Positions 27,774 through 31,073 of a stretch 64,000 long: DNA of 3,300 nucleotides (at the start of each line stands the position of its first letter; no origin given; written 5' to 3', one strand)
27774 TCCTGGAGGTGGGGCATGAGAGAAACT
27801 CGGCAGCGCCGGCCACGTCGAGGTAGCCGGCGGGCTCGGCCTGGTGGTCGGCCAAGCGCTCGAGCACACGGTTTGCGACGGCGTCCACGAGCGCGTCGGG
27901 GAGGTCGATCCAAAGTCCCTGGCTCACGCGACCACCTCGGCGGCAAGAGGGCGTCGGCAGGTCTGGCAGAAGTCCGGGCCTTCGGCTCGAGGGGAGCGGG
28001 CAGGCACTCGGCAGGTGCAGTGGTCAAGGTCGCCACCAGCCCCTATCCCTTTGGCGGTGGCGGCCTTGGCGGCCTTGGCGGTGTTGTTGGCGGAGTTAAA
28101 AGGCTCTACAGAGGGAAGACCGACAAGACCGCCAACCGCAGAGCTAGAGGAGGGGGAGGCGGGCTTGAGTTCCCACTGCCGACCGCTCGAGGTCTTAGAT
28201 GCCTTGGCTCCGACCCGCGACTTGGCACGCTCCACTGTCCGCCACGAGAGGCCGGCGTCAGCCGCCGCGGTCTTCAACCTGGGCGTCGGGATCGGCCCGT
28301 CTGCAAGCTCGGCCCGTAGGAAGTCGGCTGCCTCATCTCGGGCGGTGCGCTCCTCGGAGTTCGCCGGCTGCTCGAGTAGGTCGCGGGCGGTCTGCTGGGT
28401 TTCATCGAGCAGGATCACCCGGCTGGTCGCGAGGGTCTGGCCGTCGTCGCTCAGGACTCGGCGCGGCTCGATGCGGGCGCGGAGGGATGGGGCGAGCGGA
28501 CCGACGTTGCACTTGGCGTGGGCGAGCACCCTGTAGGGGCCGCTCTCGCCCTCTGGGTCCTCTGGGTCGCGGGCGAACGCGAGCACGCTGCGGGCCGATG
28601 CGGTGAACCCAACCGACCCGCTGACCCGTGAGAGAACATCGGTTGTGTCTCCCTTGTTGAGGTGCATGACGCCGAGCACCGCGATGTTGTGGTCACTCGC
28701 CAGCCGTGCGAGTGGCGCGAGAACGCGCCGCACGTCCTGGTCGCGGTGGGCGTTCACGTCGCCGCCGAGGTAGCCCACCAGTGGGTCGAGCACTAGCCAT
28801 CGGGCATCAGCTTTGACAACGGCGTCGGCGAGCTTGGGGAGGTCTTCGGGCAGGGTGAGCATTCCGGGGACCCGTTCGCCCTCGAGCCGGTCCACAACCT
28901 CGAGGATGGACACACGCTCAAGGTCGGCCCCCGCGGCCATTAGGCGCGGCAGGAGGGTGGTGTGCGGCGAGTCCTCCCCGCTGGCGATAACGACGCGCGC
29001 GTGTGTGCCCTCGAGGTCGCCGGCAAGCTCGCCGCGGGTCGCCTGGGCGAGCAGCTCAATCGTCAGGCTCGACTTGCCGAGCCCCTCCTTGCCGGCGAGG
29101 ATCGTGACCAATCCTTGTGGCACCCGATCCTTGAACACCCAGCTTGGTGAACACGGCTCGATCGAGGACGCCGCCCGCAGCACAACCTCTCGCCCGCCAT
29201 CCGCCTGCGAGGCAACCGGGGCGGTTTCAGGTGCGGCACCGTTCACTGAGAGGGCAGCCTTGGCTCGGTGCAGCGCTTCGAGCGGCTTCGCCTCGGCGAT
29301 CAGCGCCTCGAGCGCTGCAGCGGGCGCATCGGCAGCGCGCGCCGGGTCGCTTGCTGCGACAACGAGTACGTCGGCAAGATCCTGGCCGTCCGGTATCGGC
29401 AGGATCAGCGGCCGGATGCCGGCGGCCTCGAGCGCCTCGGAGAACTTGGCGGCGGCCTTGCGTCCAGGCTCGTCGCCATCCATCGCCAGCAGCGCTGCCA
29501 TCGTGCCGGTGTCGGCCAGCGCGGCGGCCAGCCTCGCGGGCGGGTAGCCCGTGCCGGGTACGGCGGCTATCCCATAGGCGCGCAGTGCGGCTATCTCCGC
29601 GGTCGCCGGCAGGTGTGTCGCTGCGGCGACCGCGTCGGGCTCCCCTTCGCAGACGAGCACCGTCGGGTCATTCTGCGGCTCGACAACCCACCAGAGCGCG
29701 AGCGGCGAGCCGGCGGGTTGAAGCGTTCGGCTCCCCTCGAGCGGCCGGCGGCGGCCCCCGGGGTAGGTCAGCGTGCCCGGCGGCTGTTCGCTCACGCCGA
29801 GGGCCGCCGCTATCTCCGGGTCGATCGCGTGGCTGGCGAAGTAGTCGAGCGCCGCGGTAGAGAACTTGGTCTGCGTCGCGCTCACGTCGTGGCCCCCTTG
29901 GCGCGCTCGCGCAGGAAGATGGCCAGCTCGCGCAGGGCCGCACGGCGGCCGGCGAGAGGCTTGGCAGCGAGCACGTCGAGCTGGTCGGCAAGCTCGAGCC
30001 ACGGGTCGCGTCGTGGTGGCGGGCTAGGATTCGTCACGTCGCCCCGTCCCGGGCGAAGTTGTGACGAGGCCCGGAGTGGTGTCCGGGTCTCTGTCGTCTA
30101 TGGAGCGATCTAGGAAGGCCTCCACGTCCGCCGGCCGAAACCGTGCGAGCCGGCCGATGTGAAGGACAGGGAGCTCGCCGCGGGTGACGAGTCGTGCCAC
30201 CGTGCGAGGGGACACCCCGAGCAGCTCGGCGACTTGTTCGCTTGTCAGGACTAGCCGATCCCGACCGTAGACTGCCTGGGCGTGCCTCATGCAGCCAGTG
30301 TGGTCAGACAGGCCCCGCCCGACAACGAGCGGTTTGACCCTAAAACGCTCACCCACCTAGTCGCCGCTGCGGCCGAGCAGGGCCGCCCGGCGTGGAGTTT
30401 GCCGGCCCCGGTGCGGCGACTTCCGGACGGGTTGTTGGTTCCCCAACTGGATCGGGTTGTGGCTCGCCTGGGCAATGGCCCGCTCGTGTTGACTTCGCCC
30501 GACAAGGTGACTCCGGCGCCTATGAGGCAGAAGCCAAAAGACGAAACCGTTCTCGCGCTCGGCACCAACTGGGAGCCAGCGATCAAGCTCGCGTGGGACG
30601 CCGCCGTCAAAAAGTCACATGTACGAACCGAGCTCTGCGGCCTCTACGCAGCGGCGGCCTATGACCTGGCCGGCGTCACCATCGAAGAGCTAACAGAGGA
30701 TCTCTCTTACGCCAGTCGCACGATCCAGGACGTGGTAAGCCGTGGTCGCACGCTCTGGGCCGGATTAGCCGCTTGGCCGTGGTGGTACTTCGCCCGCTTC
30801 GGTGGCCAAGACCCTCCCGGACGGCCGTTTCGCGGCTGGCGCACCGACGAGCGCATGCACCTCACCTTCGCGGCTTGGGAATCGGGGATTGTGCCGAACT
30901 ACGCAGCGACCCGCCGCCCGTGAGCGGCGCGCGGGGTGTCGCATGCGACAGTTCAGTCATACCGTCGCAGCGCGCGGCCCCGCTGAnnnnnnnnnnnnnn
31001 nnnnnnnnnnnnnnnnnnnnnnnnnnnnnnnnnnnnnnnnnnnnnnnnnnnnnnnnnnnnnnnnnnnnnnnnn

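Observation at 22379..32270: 9.85-kb integrative element in tRNA-Met with replication and HNH modules but no virion or conjugation genes (satellite-like?)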

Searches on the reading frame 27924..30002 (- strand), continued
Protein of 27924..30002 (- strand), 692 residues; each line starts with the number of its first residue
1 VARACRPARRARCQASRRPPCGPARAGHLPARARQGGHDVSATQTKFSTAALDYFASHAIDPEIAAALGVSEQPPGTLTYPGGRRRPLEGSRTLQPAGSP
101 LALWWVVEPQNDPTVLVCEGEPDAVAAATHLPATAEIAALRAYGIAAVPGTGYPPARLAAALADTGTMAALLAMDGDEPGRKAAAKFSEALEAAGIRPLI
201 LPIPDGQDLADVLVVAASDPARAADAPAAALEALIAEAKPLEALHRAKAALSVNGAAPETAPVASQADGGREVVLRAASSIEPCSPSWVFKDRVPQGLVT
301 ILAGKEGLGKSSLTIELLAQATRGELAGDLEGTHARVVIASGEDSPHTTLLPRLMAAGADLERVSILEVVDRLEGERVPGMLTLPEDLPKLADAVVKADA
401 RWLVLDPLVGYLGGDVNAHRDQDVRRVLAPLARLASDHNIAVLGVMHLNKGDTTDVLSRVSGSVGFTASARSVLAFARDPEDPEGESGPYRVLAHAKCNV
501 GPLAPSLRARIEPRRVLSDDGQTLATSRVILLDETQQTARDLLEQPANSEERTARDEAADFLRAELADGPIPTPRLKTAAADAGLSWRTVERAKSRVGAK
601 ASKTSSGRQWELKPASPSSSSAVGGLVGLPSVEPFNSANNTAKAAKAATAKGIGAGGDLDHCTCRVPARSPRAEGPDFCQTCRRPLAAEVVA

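Call 99: search_protein_families(library=phrogs, proteins=[L152:191-559:+, L152:3207-3488:+, L152:3635-4363:+, L152:4305-4907:+, L152:4914-5450:+, L152:5432-6664:+, L152:6863-7174:+, L152:7171-7584:+, L152:7604-9112:+, L152:9590-9901:+], max_evalue=0.001)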
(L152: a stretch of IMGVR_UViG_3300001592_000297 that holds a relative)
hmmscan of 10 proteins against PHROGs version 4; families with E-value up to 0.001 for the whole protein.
L152:191-559:+ (122 aa): 0 families

L152:3207-3488:+ (93 aa): 0 families

L152:3635-4363:+ (242 aa): 2 families
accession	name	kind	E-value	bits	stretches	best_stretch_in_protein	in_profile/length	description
phrog_617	-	head and packaging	2e-22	80.9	1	18-211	205-410/626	major head protein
phrog_10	-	head and packaging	1.4e-17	64.9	1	13-210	262-426/752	major head protein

L152:4305-4907:+ (200 aa): 2 families
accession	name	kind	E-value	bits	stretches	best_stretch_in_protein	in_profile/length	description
phrog_617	-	head and packaging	8.1e-36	125.1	1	2-196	424-622/626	major head protein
phrog_10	-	head and packaging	4.6e-25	89.7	1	4-196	443-634/752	major head protein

L152:4914-5450:+ (178 aa): 10 families
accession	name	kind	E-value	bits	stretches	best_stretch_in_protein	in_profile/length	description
phrog_80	-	head and packaging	1.4e-45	157.6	1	17-160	236-380/607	head maturation protease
phrog_2263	-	head and packaging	2.5e-24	87.1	1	12-156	34-174/551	major head protein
phrog_9644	-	head and packaging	1.6e-18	68.1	1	15-156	161-304/341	head maturation protease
phrog_37668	-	head and packaging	8e-17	62.3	1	34-158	42-166/313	head maturation protease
phrog_13042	-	head and packaging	5.9e-16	59.5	1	33-158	46-174/386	major head protein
phrog_36211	-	head and packaging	2.9e-14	53.9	1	34-158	40-164/378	head maturation protease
phrog_3244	-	head and packaging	6.5e-09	36.9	1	17-156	33-178/326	head maturation protease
phrog_7053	-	head and packaging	9.2e-09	36.3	1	30-166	56-197/390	head maturation protease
phrog_617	-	head and packaging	1.8e-06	28.1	1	35-156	42-159/626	major head protein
phrog_10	-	head and packaging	0.00012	22.2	1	12-132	17-139/752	major head protein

L152:5432-6664:+ (410 aa): 6 families
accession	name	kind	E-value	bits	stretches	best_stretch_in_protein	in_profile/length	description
phrog_12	-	head and packaging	2.4e-107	361.5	1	6-384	47-422/646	portal protein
phrog_2662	-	head and packaging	1.4e-81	276.1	1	21-385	32-414/717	portal protein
phrog_5929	-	head and packaging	6e-51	173.9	1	198-383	6-191/228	portal protein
phrog_2271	-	head and packaging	6.8e-27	94.6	1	40-384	45-391/859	portal protein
phrog_11323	-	unknown function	4.4e-22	79.6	1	290-392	4-107/130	-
phrog_21454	-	unknown function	6.5e-15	56.1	1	214-383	2-167/320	-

L152:6863-7174:+ (103 aa): 7 families
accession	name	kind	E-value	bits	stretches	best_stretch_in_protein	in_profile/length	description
phrog_2323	-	DNA, RNA and nucleotide metabolism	1e-19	71.6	1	2-78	32-112/113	HNH endonuclease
phrog_144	-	DNA, RNA and nucleotide metabolism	2e-10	41.6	1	3-52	82-136/175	HNH endonuclease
phrog_5956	-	DNA, RNA and nucleotide metabolism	9.5e-10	39.3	1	2-75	56-133/138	HNH endonuclease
phrog_333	-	DNA, RNA and nucleotide metabolism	1.2e-09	39.5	1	4-52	32-82/138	HNH endonuclease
phrog_589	-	DNA, RNA and nucleotide metabolism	2.1e-09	38.4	1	2-52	88-142/179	HNH endonuclease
phrog_1985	-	DNA, RNA and nucleotide metabolism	1e-05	26.6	1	34-55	108-129/184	HNH endonuclease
phrog_4581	-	head and packaging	0.00019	21.9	1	5-52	65-112/395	terminase small subunit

L152:7171-7584:+ (137 aa): 1 family
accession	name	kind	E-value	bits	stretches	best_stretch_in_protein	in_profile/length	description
phrog_5601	-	head and packaging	8.8e-27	95.1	2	4-75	2-73/161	terminase small subunit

L152:7604-9112:+ (502 aa): 5 families
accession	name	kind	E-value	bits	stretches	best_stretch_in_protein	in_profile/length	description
phrog_9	-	head and packaging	1.9e-125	421.6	1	3-493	184-671/812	terminase large subunit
phrog_2699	-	head and packaging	1.6e-72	245.1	1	209-493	13-301/315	terminase large subunit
phrog_7331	-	head and packaging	1.3e-17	64.4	1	407-496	14-103/113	terminase large subunit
phrog_4914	-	head and packaging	2e-09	38.3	1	4-148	56-208/213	terminase large subunit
phrog_37124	-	unknown function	3.3e-07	31.2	1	304-405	1-116/143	-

L152:9590-9901:+ (103 aa): 3 families
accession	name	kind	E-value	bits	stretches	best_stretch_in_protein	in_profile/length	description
phrog_25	-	connector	9.7e-34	118.6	1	1-102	36-137/286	head closure Hc1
phrog_10356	-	head and packaging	2.3e-18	66.8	1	2-101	4-102/852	virion structural protein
phrog_501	-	connector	7.4e-06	27.1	1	7-90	6-94/115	head closure Hc1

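Call 118: search_dna_similar(query=window:27924-29888:-, collection=plasmids, mode=protein, max_evalue=1e-10, max_rows=15)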
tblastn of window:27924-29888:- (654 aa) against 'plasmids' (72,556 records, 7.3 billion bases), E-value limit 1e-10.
Records with a match: 12; places in all: 13; records where one place covers at least 80% of the query: 0.
Best place of each record, by identity: <60% 12.
By first word of the organism name: Campylobacter 3; Streptomyces 2; Subdoligranulum 2; Pseudomonas 2; Ralstonia 1; Pusillibacter 1; Ruegeria 1.
By predicted mobility (MOB-suite, as given by PLSDB): non-mobilizable 5; conjugative 5; mobilizable 2.
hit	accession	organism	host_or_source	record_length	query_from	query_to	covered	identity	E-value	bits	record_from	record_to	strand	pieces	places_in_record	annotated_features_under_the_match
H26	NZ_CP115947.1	Ralstonia solanacearum MolK2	Musa sp.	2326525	235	574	52%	35.0%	1e-34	149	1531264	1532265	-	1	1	record has no annotation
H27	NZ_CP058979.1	Streptomyces sp. NEAU-sy36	whole organism,maize rhizosphere soil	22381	221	574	54%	32.7%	2e-36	154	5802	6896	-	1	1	AAA family ATPase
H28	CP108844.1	Streptomyces chartreusis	-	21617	233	574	52%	32.6%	4e-34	147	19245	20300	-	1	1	AAA family ATPase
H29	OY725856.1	Subdoligranulum variabile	-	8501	236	572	52%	31.2%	2e-24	117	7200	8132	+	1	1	record has no annotation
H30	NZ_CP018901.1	Campylobacter coli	Retail chichen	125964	236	572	52%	30.9%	5e-24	115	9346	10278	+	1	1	AAA family ATPase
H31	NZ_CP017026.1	Campylobacter coli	Cell culture,Housefly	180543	236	572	52%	30.9%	5e-24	115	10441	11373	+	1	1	AAA family ATPase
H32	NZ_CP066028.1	Campylobacter coli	-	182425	236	572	52%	30.9%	5e-24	115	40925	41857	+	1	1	AAA family ATPase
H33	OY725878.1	Subdoligranulum variabile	-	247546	241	571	51%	30.5%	1e-25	121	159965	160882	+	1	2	record has no annotation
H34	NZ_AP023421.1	Pusillibacter faecalis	Homo sapiens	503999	314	572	40%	30.6%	9e-17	92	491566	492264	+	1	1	none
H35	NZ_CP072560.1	Pseudomonas sp. BYT-1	activated sludge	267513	232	429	30%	35.6%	6e-18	96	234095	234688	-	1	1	AAA family ATPase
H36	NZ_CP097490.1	Pseudomonas sp. BYT-5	wastewater treatment tank,soil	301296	232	429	30%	35.6%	6e-18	96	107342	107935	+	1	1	AAA family ATPase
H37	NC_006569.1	Ruegeria pomeroyi DSS-3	-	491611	242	469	35%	30.4%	2e-20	103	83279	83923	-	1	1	AAA family ATPase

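Call 119: search_dna_similar(query=window:27924-29888:-, collection=phages, mode=protein, max_evalue=1e-10, max_rows=15)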
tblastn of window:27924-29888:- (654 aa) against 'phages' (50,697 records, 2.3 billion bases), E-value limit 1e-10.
Records with a match: 85; places in all: 85; records where one place covers at least 80% of the query: 0.
Best place of each record, by identity: <60% 85.
By first word of the organism name: Microbacterium 43; Mycobacterium 32; Bacteriophage 7; Brevundimonas 2; Desulfofustis 1.
By host as written in the record: Microbacterium foliorum NRRL B-24224 29; Mycobacterium smegmatis mc2 155 24; Microbacterium foliorum NRRL B-24224 SEA 10; - 8; Mycobacterium smegmatis mc2155 4; Microbacterium paraoxydans NRRL B-14843 3; Mycobacterium smegmatis mc#155 2; Mycobacterium smegmatic mc2 155 2; and 2 more.
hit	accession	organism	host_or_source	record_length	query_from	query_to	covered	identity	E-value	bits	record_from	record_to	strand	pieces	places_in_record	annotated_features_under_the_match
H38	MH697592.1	Mycobacterium phage Rando14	Mycobacterium smegmatis mc2 155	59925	209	566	55%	31.6%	5e-37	154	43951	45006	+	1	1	66: DNA primase/polymerase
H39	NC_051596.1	Mycobacterium phage Rando14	Mycobacterium smegmatis mc2 155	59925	209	566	55%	31.6%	5e-37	154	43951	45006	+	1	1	66: DNA polymerase/primase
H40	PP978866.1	Mycobacterium phage Agent47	Mycobacterium smegmatis mc2155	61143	219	566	53%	31.1%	2e-34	147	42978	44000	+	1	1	63: DNA primase/polymerase/helicase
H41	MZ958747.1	Mycobacterium phage InvictusManeo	Mycobacterium smegmatis mc#155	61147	219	566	53%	31.1%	2e-34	147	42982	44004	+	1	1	61: DNA primase/polymerase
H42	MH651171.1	Mycobacterium phage Collard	Mycobacterium smegmatic mc2 155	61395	219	566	53%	31.1%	2e-34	147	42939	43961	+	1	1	61: DNA primase/polymerase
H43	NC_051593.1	Mycobacterium phage Collard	Mycobacterium smegmatic mc2 155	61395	219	566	53%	31.1%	2e-34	147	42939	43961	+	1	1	61: DNA polymerase/primase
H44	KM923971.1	Mycobacterium phage Kratio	Mycobacterium smegmatis mc2 155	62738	219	566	53%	31.1%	2e-34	147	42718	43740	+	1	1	hypothetical protein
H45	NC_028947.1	Mycobacterium phage Kratio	Mycobacterium smegmatis mc2 155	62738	219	566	53%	31.1%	2e-34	147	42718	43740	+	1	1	DNA polymerase/primase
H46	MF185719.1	Mycobacterium phage Edugator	Mycobacterium smegmatis mc2 155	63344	219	566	53%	31.1%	4e-34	145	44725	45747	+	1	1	62: DNA primase/polymerase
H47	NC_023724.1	Mycobacterium phage Larva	Mycobacterium smegmatis mc2 155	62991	219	566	53%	30.7%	2e-33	143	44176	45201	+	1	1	64: DNA polymerase/primase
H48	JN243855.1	Mycobacterium phage Larva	Mycobacterium smegmatis mc2 155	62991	219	566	53%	30.7%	2e-33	143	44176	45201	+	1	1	64: hypothetical protein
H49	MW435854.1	Mycobacterium phage Psycho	Mycobacterium smegmatis mc2 155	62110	219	566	53%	30.7%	3e-33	143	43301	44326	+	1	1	63: DNA primase/polymerase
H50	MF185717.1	Mycobacterium phage AlleyCat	Mycobacterium smegmatis mc2 155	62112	219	566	53%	30.7%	3e-33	143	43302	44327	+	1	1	65: DNA primase/polymerase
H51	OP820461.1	Mycobacterium phage Dadosky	Mycobacterium smegmatis mc2 155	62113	219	566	53%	30.7%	3e-33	143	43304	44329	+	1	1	65: DNA primase/polymerase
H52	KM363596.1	Mycobacterium phage Omnicron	Mycobacterium smegmatis mc2 155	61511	237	566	50%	31.5%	2e-35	150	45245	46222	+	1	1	DNA primase/polymerase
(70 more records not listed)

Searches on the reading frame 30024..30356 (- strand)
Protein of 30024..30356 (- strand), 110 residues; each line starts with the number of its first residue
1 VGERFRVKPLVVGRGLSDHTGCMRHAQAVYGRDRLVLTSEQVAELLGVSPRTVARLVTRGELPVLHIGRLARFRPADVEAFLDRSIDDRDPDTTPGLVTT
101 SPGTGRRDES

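Call 11: search_protein_families(library=pfam, proteins=[window:30024-30356:-], max_evalue=0.1)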
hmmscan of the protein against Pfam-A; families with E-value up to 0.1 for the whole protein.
window:30024-30356:- (110 aa): 15 families
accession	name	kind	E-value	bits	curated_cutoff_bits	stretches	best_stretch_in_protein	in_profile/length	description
PF12728.13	HTH_17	-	1.5e-14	54.4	27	1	36-84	1-49/51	Helix-turn-helix domain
PF13338.12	AbiEi_4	-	6.2e-05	23.5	25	1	36-62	13-38/49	Transcriptional regulator, AbiEi antitoxin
PF13560.12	HTH_31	-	0.00013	22.7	27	1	32-83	10-52/64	Helix-turn-helix domain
PF20432.4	Xre-like-HTH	-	0.00021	22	25.8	1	33-63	20-51/63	Antitoxin Xre-like helix-turn-helix domain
PF13384.12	HTH_23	-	0.00021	21.5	24.6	1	26-59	8-40/50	Homeodomain-like domain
PF08281.18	Sigma70_r4_2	-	0.00026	21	25.7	1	37-60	27-50/54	Sigma-70, region 4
PF13411.12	MerR_1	-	0.00072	20.1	21.6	1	38-80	2-45/69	MerR HTH family regulatory protein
PF00376.29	MerR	-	0.0017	18.6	28.2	1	39-63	2-26/38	MerR family regulatory protein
PF13551.12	HTH_29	-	0.0018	18.7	28.1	1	26-59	2-35/64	Winged helix-turn helix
PF13545.12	HTH_Crp_2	-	0.0023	18.3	27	1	32-58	18-44/70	Crp-like helix-turn-helix domain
PF01381.28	HTH_3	-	0.0038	17.7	23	1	37-58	10-31/55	Helix-turn-helix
PF13936.12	HTH_38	-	0.015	15.5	27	1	41-60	25-44/44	Helix-turn-helix domain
PF13542.12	HTH_Tnp_ISL3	-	0.024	14.5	27.4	1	41-59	31-49/51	Helix-turn-helix domain of transposase family ISL3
PF02954.25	HTH_8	-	0.058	13.6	22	1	41-55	23-37/42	Bacterial regulatory protein, Fis family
PF22233.2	PhyR_sigma-like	-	0.075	13.3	27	0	38-58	21-41/50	Response regulator PhyR, sigma-like domain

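Call 13: search_protein_families(library=phrogs, proteins=[window:30024-30356:-], max_evalue=0.01)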
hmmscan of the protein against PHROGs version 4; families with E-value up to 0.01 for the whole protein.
window:30024-30356:- (110 aa): 17 families
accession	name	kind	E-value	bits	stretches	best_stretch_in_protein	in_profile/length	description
phrog_66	-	integration and excision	4.9e-11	43.9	1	31-94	88-152/412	excisionase and transcriptional regulator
phrog_1840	-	integration and excision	9.7e-08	33.4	1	37-91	7-62/90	excisionase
phrog_57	-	head and packaging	2.4e-07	31.8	1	36-92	12-69/199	terminase small subunit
phrog_597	-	DNA, RNA and nucleotide metabolism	2.3e-05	25.5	1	36-83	112-162/200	DNA binding protein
phrog_2474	-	transcription regulation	5.6e-05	24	1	29-78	42-92/118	MerR-like transcriptional regulator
phrog_15534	-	DNA, RNA and nucleotide metabolism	0.00023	22.7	1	36-82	43-88/93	HTH DNA binding protein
phrog_668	-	DNA, RNA and nucleotide metabolism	0.00052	20.7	1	34-83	61-111/181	HTH DNA binding protein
phrog_7735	-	integration and excision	0.00059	21.2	1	35-82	4-50/99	excisionase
phrog_2907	-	integration and excision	0.00073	20.9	1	36-63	6-33/117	excisionase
phrog_7950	-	transcription regulation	0.002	19.1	1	32-58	16-42/68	transcriptional repressor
phrog_28156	-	unknown function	0.0022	19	1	35-82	8-56/156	-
phrog_664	-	DNA, RNA and nucleotide metabolism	0.0041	18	1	34-62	50-78/210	DNA binding protein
phrog_6401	-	DNA, RNA and nucleotide metabolism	0.0052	17.6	1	36-66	9-39/64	DNA binding protein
phrog_1864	-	unknown function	0.0053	17.6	1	37-70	21-54/73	-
phrog_8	-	transcription regulation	0.0056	17.2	1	30-93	165-227/346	transcriptional regulator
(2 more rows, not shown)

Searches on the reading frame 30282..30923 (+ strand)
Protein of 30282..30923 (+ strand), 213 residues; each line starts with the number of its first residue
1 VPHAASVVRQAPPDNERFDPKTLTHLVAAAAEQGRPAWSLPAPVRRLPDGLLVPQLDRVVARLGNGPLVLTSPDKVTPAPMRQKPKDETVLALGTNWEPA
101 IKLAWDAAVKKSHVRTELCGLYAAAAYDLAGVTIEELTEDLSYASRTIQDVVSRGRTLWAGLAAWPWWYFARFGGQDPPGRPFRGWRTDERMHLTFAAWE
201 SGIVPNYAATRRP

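Call 11: search_protein_families(library=pfam, proteins=[window:30282-30923:+], max_evalue=0.1)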
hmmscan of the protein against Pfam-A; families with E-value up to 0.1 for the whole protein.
window:30282-30923:+ (213 aa): 0 families

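Call 13: search_protein_families(library=phrogs, proteins=[window:30282-30923:+], max_evalue=0.01)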
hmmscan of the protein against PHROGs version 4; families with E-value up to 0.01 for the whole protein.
window:30282-30923:+ (213 aa): 0 families

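Call 36: search_protein_families(library=ncbifam, proteins=[window:30282-30923:+], max_evalue=0.1)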
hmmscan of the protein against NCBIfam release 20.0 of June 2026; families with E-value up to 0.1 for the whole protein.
window:30282-30923:+ (213 aa): 0 families

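Call 37: search_protein_families(library=padloc, proteins=[window:30282-30923:+], max_evalue=0.1)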
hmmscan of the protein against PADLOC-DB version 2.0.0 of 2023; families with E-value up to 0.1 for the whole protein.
window:30282-30923:+ (213 aa): 0 families

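Call 116: predict_structure(protein=window:30282-30923:+)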
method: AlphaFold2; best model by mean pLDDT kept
length: 213 residues; sequences in the alignment: 1
mean_pLDDT: 36.9   pTM: 0.21
mean pLDDT of the five models: 36.9, 34.6, 33.7, 32.0, 31.8
residues with pLDDT >= 90: 0; 70-90: 0; 50-70: 4; < 50: 209
segments of 3 or more residues with pLDDT < 50: 1-20, 28-213
pLDDT, mean of each block of 10 residues (from residue 1): 31 40 49 46 40 34 29 28 34 34 43 37 42 37 31 35 42 39 38 38 32 28
secondary structure, 60 per line:
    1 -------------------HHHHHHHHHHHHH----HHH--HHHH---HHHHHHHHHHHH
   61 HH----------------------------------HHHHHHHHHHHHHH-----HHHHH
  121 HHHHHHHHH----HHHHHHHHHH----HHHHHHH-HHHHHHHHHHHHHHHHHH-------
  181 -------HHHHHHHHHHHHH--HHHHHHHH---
elements in order: H20-32 H42-45 H49-62 H97-110 H116-129 H134-143 H148-154 H156-173 H188-200 H203-210
